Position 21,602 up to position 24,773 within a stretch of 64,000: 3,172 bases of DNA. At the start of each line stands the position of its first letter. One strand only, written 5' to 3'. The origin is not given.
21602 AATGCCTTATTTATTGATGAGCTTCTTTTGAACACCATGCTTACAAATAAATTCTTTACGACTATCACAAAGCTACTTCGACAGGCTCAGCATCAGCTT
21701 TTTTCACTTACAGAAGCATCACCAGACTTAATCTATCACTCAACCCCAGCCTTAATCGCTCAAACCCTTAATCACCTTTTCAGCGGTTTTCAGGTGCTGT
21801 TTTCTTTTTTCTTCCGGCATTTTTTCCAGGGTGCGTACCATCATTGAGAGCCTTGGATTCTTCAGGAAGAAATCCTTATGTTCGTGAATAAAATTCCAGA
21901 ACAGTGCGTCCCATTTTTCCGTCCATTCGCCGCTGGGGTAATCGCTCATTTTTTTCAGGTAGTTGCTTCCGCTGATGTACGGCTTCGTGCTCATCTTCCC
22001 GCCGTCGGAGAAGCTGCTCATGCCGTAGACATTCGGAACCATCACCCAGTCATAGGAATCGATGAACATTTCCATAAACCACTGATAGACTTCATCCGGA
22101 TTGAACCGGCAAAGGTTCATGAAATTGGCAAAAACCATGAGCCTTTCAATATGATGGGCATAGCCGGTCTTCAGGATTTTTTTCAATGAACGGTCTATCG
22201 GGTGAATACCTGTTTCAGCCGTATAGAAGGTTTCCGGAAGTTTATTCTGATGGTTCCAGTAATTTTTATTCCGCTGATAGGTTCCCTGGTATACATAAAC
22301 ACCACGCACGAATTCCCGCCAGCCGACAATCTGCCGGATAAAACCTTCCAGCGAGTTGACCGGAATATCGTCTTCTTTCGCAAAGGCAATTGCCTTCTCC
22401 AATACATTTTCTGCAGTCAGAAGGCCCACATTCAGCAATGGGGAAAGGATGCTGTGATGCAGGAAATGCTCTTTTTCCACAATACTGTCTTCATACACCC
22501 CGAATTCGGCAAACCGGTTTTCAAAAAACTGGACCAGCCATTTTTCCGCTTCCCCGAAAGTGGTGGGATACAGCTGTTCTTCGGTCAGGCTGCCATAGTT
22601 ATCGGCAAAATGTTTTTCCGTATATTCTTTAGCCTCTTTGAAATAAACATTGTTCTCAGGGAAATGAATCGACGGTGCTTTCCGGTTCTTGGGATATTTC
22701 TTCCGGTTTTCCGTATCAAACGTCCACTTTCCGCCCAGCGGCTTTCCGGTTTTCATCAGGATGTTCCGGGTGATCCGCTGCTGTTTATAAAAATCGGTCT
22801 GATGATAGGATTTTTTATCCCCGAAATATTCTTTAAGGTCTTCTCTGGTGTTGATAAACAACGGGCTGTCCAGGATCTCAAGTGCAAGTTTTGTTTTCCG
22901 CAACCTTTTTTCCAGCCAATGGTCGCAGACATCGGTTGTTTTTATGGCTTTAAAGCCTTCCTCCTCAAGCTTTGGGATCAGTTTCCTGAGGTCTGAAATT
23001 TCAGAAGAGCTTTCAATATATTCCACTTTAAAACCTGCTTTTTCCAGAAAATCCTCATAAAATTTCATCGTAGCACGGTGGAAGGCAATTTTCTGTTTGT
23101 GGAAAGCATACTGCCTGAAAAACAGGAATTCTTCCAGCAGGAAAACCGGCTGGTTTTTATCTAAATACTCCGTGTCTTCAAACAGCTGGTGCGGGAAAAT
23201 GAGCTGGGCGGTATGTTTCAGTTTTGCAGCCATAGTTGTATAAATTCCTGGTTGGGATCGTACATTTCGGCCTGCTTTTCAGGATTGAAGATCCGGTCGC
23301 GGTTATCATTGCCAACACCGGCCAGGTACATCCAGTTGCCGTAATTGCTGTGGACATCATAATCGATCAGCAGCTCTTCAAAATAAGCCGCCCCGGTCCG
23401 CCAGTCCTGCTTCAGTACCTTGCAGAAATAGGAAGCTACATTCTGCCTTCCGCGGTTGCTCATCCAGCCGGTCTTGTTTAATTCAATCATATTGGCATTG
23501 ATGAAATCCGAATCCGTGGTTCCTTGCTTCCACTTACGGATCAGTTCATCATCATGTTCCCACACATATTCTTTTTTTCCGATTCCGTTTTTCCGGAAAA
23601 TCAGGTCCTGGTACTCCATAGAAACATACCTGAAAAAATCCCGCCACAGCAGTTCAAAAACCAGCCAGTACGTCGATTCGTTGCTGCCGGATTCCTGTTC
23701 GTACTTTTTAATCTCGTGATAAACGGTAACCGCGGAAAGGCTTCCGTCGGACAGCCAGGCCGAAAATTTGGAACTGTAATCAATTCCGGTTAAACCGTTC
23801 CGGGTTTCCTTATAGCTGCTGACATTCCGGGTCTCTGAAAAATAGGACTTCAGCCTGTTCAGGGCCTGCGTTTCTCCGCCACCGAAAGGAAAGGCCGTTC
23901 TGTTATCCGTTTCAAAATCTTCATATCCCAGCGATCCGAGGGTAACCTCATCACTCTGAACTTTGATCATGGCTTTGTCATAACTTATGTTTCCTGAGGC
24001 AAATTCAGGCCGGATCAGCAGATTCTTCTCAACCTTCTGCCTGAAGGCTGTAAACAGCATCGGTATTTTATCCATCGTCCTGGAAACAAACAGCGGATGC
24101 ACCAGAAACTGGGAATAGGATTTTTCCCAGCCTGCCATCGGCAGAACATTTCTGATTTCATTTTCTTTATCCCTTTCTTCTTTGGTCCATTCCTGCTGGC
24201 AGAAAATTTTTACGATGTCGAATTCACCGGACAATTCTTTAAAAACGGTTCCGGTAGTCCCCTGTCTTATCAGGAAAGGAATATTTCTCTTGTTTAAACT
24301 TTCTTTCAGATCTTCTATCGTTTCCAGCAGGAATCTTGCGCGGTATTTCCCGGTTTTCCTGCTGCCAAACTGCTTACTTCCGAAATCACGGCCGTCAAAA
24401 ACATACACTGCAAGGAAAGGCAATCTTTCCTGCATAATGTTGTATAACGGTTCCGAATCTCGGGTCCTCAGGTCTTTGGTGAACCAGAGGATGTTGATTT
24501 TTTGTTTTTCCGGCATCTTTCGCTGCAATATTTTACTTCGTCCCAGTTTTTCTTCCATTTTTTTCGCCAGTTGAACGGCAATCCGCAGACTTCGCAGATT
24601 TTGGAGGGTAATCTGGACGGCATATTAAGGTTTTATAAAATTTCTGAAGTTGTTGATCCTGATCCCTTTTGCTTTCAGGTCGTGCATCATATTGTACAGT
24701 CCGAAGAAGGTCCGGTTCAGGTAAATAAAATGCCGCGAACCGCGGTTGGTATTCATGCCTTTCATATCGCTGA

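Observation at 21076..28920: Photoreceptor island with ribA and an SDR-DUF2867 gene attached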

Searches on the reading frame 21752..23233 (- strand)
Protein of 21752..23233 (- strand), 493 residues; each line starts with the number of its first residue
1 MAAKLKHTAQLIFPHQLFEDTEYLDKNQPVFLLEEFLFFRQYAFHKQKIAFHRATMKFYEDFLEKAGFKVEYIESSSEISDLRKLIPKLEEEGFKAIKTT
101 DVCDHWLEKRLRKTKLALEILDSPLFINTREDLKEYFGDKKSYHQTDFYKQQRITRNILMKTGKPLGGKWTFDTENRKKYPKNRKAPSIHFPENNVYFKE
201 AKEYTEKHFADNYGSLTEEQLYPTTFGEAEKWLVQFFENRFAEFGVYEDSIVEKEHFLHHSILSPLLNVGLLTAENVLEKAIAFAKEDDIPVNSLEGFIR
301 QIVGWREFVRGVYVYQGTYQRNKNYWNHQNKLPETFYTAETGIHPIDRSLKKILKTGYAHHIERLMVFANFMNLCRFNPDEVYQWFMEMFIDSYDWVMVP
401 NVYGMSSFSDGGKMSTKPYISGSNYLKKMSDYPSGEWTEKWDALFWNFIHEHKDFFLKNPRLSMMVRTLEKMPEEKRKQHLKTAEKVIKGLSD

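Call 3: search_protein_families(library=pfam, proteins=[window:21752-23233:-])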
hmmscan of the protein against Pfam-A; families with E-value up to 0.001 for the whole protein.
window:21752-23233:- (493 aa): 2 families
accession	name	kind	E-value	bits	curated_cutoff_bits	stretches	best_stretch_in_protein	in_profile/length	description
PF04244.19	DPRP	-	1.2e-53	182.7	22.1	1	11-219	2-222/224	Deoxyribodipyrimidine photo-lyase-related protein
PF03441.19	FAD_binding_7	-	2e-07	31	27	1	303-441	5-149/203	FAD binding domain of DNA photolyase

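Call 4: search_protein_families(library=ncbifam, proteins=[window:21752-23233:-])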
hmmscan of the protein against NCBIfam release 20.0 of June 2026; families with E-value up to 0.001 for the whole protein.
window:21752-23233:- (493 aa): 2 families
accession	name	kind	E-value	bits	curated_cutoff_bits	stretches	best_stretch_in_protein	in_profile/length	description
TIGR03556.1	photolyase_8HDF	exception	0.00016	20.8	884.6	1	261-393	239-379/471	deoxyribodipyrimidine photo-lyase, 8-HDF type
NF007955.0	PRK10674.1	equivalog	0.00099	18.1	506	0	217-392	196-373/472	deoxyribodipyrimidine photo-lyase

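Call 32: search_solved_structures(query=window:21752-23233:-, show_alignments=2)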
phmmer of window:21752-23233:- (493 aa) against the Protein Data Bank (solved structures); distinct sequences matched with E-value up to 0.001: 8.
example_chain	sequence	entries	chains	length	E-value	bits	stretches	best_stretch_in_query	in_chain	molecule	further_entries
9hnk_A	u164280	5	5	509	6.6e-78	266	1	29-485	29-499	Cryptochrome/photolyase family protein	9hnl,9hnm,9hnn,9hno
9q8f_A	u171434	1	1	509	4.5e-77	263.2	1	29-485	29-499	Cryptochrome/photolyase family protein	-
5kcm_A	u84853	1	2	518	1.2e-73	251.9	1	23-479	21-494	(6-4) photolyase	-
4dja_A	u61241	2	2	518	1.6e-73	251.5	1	23-479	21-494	Photolyase | Photolyase PhrB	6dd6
5lfa_A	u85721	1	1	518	5.9e-73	249.6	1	23-479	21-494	(6-4) photolyase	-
8ijy_A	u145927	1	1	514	3e-71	244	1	21-477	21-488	Deoxyribodipyrimidine photolyase-related protein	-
3zxs_A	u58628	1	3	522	5.9e-71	243.1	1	34-487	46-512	CRYPTOCHROME B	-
7ykn_A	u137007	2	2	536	1.3e-69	238.6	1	26-488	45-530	Cryptochrome/photolyase family protein | 6-4 photolyase (FeS-BCP, CryPro)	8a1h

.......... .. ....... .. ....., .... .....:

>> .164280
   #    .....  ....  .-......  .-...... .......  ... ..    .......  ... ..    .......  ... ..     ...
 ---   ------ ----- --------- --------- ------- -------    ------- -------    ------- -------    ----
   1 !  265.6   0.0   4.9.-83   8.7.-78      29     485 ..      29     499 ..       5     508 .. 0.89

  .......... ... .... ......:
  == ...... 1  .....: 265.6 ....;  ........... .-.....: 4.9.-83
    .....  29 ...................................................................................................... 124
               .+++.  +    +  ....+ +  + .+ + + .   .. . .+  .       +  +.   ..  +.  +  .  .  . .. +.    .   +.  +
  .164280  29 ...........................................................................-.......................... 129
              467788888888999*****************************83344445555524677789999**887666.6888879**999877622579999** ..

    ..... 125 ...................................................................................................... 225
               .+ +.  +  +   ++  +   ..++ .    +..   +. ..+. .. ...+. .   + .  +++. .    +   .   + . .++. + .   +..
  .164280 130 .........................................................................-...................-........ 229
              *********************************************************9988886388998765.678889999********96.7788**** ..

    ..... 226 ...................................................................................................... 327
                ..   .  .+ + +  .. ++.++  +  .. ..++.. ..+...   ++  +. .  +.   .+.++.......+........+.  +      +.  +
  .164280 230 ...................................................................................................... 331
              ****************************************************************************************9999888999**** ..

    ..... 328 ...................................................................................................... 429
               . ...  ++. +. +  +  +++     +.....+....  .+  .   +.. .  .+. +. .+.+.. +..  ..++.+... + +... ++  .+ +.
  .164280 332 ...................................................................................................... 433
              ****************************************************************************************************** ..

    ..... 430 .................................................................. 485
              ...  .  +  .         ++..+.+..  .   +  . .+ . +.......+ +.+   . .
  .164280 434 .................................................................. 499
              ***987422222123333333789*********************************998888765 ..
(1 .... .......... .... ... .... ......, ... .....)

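Call 34: search_solved_structures(query=window:21752-23233:-, show_alignments=5, max_evalue=1e-72)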
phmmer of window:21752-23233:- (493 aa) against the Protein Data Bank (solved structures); distinct sequences matched with E-value up to 1e-72: 5.
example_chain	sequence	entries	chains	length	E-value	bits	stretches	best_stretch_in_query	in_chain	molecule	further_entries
9hnk_A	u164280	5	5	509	6.6e-78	266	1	29-485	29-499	Cryptochrome/photolyase family protein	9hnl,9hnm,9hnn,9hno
9q8f_A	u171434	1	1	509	4.5e-77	263.2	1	29-485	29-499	Cryptochrome/photolyase family protein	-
5kcm_A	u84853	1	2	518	1.2e-73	251.9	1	23-479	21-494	(6-4) photolyase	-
4dja_A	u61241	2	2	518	1.6e-73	251.5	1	23-479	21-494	Photolyase | Photolyase PhrB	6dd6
5lfa_A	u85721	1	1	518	5.9e-73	249.6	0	23-479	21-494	(6-4) photolyase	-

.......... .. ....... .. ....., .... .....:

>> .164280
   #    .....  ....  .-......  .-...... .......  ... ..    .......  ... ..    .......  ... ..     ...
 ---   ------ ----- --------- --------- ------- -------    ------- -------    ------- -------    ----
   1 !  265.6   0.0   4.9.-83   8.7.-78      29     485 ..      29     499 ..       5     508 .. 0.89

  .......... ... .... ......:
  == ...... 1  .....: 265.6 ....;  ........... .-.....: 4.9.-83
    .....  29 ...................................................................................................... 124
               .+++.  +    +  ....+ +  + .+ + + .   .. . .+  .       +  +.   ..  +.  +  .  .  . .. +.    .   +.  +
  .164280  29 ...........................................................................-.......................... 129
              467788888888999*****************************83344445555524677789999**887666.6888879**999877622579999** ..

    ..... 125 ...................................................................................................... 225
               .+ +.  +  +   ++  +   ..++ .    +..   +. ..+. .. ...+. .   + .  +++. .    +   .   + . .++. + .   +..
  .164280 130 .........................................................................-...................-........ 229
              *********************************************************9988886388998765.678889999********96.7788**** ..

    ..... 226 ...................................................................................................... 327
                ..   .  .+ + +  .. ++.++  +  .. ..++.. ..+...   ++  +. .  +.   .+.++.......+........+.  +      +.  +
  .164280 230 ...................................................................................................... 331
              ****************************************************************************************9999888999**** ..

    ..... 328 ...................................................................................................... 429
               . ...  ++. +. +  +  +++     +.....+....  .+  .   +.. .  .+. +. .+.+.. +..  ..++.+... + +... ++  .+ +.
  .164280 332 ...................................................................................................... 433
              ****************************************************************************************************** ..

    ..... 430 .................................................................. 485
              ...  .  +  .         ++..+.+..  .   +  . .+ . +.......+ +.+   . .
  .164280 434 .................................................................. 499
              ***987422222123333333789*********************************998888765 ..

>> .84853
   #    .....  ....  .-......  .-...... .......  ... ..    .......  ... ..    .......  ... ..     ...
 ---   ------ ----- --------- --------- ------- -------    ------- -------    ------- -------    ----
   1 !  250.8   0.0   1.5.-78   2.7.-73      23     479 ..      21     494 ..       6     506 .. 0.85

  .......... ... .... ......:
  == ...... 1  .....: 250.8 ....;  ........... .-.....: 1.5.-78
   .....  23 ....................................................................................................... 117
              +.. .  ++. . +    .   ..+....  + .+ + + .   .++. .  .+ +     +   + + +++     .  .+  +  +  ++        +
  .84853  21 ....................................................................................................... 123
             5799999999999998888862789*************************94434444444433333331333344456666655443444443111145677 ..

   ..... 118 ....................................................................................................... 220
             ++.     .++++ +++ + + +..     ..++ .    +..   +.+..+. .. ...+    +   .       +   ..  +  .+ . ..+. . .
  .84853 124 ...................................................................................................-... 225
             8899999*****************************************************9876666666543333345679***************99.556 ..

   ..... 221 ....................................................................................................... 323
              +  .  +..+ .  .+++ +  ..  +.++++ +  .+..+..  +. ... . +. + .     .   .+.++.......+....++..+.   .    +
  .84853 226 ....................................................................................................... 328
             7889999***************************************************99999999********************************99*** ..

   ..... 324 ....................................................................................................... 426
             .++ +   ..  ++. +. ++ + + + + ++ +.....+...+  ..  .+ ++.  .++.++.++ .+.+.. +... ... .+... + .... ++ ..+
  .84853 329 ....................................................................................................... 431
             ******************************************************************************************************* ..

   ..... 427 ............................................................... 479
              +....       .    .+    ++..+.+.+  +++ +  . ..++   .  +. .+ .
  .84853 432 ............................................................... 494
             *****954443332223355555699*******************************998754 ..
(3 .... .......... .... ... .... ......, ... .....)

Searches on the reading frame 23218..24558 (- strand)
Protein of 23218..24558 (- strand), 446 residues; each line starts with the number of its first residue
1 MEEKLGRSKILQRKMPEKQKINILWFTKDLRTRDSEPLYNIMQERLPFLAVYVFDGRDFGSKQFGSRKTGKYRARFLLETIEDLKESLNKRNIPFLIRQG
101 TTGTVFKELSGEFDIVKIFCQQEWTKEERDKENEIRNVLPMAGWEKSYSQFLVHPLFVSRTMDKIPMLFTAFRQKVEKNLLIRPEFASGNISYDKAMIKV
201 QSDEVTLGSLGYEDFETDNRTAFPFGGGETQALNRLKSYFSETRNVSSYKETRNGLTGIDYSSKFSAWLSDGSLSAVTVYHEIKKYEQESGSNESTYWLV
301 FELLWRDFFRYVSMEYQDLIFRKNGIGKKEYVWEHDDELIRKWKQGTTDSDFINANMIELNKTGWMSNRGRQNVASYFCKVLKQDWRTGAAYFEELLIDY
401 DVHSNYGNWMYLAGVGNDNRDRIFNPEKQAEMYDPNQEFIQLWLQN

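Call 3: search_protein_families(library=pfam, proteins=[window:23218-24558:-])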
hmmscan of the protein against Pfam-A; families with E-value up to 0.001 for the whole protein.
window:23218-24558:- (446 aa): 2 families
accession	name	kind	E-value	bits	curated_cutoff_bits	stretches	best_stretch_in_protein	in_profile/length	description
PF03441.19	FAD_binding_7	-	2.2e-42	145.2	27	1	301-444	3-150/203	FAD binding domain of DNA photolyase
PF00875.24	DNA_photolyase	-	4.4e-29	102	26.6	1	23-181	2-157/164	DNA photolyase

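Call 4: search_protein_families(library=ncbifam, proteins=[window:23218-24558:-])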
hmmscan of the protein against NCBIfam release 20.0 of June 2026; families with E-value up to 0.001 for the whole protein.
window:23218-24558:- (446 aa): 5 families
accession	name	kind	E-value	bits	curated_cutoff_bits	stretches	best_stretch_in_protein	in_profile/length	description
TIGR02765.1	crypto_DASH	subfamily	3e-137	458.1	317.05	1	20-445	1-429/431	DASH family cryptochrome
NF007955.0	PRK10674.1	equivalog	1.2e-54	186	506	1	22-445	4-421/472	deoxyribodipyrimidine photo-lyase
TIGR03556.1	photolyase_8HDF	exception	7.9e-45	153.6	884.6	1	22-445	3-425/471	deoxyribodipyrimidine photo-lyase, 8-HDF type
TIGR02766.1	crypt_chrom_pln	subfamily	1e-30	107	603.85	1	22-445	2-429/480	cryptochrome photoreceptor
TIGR00591.1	phr2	superfamily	3.2e-11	43.2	550.05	1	8-304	8-295/453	deoxyribodipyrimidine photo-lyase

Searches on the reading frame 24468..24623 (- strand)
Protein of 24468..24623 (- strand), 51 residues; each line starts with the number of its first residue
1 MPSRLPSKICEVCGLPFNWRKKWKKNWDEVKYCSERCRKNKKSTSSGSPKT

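Call 79: search_protein_families(library=ncbifam, proteins=[window:24468-24623:-], max_evalue=5)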
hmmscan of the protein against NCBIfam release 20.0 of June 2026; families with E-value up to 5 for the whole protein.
window:24468-24623:- (51 aa): 1 family
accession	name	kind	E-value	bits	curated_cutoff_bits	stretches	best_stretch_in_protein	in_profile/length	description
TIGR04104.1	cxxc_20_cxxc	subfamily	1.1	9.7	45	1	8-44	1-38/93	TIGR04104 family putative zinc finger protein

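Call 83: search_protein_families(library=pfam, proteins=[window:24468-24623:-], max_evalue=0.01)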
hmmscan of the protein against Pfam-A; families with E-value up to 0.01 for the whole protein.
window:24468-24623:- (51 aa): 2 families
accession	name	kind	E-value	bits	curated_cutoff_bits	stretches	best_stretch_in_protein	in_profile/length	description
PF10013.15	DUF2256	-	1.1e-21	77.1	25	1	3-40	3-40/40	Uncharacterized protein conserved in bacteria (DUF2256)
PF04438.22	zf-HIT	-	0.0096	16.1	24.7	0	6-18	1-13/30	HIT zinc finger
